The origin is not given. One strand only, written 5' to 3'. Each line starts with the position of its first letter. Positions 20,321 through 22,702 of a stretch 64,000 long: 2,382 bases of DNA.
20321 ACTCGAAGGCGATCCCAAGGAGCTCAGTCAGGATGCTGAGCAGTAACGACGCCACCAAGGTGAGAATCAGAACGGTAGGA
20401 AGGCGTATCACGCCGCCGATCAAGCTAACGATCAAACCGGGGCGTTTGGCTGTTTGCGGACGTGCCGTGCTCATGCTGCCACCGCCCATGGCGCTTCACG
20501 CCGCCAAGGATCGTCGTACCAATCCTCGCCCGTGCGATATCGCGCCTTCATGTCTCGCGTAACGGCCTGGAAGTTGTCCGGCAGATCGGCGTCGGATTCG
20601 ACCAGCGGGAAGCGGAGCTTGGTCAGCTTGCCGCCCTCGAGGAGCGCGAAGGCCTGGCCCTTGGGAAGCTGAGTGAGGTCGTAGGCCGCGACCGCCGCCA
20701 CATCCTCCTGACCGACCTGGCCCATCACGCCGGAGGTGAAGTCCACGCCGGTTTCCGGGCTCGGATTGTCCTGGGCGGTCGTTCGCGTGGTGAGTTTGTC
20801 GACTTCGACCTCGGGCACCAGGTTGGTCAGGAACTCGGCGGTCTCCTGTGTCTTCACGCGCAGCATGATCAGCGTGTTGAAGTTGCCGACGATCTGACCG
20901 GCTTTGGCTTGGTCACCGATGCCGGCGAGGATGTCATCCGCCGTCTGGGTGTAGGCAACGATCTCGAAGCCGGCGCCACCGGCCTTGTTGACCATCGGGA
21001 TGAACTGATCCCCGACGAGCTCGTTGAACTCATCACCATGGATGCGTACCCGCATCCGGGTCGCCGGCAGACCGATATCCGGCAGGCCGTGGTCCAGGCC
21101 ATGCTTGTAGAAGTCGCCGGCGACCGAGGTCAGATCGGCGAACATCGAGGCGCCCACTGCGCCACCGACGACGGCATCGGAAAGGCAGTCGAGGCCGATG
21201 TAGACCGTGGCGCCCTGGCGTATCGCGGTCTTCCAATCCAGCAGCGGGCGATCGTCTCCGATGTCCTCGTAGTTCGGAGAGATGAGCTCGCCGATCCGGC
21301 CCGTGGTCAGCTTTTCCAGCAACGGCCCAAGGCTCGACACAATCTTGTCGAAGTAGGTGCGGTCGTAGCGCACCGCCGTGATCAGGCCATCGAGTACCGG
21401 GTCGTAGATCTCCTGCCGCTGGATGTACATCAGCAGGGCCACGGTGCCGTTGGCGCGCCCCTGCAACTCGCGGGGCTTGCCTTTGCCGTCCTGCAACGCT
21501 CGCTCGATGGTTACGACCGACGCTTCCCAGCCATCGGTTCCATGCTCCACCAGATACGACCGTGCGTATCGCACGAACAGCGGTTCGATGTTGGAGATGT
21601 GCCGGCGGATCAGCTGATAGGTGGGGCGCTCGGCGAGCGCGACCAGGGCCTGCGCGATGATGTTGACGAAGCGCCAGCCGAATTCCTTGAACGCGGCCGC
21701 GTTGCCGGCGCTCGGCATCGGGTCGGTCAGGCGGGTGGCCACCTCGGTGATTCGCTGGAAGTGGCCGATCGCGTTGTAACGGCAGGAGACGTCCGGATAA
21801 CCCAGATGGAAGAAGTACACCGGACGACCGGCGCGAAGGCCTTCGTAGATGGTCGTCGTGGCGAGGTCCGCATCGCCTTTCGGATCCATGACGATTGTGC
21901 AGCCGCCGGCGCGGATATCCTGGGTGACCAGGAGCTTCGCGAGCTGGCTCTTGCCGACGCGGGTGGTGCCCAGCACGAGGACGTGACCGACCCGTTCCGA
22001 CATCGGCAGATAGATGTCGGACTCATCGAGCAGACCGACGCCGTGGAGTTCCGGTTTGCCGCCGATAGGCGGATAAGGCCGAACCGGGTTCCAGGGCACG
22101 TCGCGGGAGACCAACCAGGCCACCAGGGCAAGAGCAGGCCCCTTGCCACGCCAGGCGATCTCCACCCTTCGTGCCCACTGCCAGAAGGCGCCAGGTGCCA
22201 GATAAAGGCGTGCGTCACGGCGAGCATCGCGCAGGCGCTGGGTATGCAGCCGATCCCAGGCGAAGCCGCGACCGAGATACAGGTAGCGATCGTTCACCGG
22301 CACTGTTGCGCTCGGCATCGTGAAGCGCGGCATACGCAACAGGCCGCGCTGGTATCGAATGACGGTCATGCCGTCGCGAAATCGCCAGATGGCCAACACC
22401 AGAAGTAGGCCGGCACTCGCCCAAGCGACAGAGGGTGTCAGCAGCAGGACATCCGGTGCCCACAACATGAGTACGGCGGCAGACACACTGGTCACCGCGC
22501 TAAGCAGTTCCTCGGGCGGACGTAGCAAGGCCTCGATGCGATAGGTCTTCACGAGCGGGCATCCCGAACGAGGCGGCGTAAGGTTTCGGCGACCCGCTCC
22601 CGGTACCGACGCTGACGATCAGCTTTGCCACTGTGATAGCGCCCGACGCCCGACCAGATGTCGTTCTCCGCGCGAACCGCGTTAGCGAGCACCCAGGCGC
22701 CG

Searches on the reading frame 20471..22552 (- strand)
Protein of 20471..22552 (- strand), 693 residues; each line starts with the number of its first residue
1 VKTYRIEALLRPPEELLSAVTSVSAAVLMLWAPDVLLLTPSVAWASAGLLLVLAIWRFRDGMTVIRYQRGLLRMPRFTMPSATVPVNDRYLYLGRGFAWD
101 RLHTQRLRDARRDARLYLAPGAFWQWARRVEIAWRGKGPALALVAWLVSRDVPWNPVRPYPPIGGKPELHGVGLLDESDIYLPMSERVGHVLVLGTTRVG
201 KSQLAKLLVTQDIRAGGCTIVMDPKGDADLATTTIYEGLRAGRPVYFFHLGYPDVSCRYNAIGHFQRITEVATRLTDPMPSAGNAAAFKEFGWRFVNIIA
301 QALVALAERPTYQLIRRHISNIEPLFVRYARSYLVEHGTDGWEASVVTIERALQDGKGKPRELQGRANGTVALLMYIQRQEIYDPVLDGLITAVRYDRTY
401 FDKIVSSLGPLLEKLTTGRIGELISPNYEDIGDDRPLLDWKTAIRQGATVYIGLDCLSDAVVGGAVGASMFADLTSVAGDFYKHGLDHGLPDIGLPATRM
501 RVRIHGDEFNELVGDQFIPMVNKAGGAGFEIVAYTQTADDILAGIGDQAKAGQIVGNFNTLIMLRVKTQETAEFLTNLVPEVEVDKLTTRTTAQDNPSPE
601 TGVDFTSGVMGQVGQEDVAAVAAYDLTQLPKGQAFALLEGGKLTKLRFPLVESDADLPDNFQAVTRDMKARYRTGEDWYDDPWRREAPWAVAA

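Call 55: search_protein_families(library=pfam, proteins=[window:20471-22552:-], max_evalue=0.0001)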
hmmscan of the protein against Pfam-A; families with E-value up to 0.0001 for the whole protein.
window:20471-22552:- (693 aa): 2 families
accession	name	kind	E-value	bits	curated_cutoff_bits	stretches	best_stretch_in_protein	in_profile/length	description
PF12696.13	TraG-D_C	-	2.9e-08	34.1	22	1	502-597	2-97/126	TraM recognition site of TraD and TraG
PF10412.15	TrwB_AAD_bind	-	1.9e-07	30.8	20.5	0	528-641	273-378/387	Type IV secretion-system coupling protein DNA-binding domain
